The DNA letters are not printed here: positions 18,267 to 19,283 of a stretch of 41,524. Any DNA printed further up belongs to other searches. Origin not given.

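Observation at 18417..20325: LicC-like nucleotidyltransferase paired with a soluble sulfatase-fold protein that cannot be a sulfatase: candidate phospho-substituent decoration module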

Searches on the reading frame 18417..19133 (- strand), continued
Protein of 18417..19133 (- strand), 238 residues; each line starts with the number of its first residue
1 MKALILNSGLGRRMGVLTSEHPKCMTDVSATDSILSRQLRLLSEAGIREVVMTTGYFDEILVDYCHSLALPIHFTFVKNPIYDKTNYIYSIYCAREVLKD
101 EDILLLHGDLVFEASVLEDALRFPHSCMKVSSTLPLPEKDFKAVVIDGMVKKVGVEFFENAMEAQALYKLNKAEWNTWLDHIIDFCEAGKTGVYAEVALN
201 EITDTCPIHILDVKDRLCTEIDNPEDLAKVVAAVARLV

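Call 75: search_protein_families(library=ncbifam, proteins=[L035:9186-10004:+, L035:2298-3269:+, L038:11934-12344:+, L119:8544-9581:+], max_evalue=0.00001)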
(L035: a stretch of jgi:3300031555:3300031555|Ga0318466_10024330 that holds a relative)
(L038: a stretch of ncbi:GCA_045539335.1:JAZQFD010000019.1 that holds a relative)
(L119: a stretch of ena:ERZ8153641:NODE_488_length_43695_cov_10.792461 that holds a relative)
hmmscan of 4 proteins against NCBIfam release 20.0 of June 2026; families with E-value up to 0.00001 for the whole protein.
L035:9186-10004:+ (272 aa): 1 family
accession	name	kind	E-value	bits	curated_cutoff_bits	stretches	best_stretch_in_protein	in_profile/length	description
NF045866.1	GGPL_Ptran_Mf1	equivalog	7e-23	82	225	1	13-244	5-225/240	diacylglycerol cholinephosphotransferase Mf1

L035:2298-3269:+ (323 aa): 0 families

L038:11934-12344:+ (136 aa): 11 families
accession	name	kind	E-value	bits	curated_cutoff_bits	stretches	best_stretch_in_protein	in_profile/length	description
TIGR01518.1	g3p_cytidyltrns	equivalog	3.4e-60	201.6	165.4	1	9-133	1-125/125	glycerol-3-phosphate cytidylyltransferase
TIGR00125.1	cyt_tran_rel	domain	1.7e-21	76.1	27.7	1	8-73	1-64/65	adenylyltransferase/cytidyltransferase family protein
TIGR02199.1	rfaE_dom_II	equivalog_domain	3.8e-18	65.7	181.5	1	2-133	7-142/144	D-glycero-beta-D-manno-heptose 1-phosphate adenylyltransferase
NF001985.0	PRK00777.1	subfamily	2e-14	53.9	104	1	4-68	2-66/157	pantetheine-phosphate adenylyltransferase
NF008454.0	PRK11316.1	equivalog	3.3e-14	52.3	521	1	2-135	336-473/475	bifunctional D-glycero-beta-D-manno-heptose-7-phosphate kinase/D-glycero-beta-D-manno-heptose 1-phosphate adenylyltransferase HldE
NF002250.0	PRK01170.1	subfamily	4.9e-11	42.7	489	1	8-67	2-59/322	bifunctional pantetheine-phosphate adenylyltransferase/NTP phosphatase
NF041124.1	CoaD_Thcocales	equivalog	9.8e-10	38.5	290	1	4-65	2-63/156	phosphopantetheine adenylyltransferase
NF045965.1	RibF_rel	equivalog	3.1e-07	30.1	200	1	4-73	10-86/279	FAD synthase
NF004162.0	PRK05627.1-5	equivalog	4.3e-07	29.6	241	1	3-75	10-84/304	bifunctional riboflavin kinase/FAD synthetase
TIGR01510.1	coaD_prev_kdtB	equivalog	7.5e-07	29.3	103.3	1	10-68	3-55/155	pantetheine-phosphate adenylyltransferase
NF005518.0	PRK07143.1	equivalog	4.5e-06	26.3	232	0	5-68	14-79/281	hypothetical protein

L119:8544-9581:+ (345 aa): 0 families
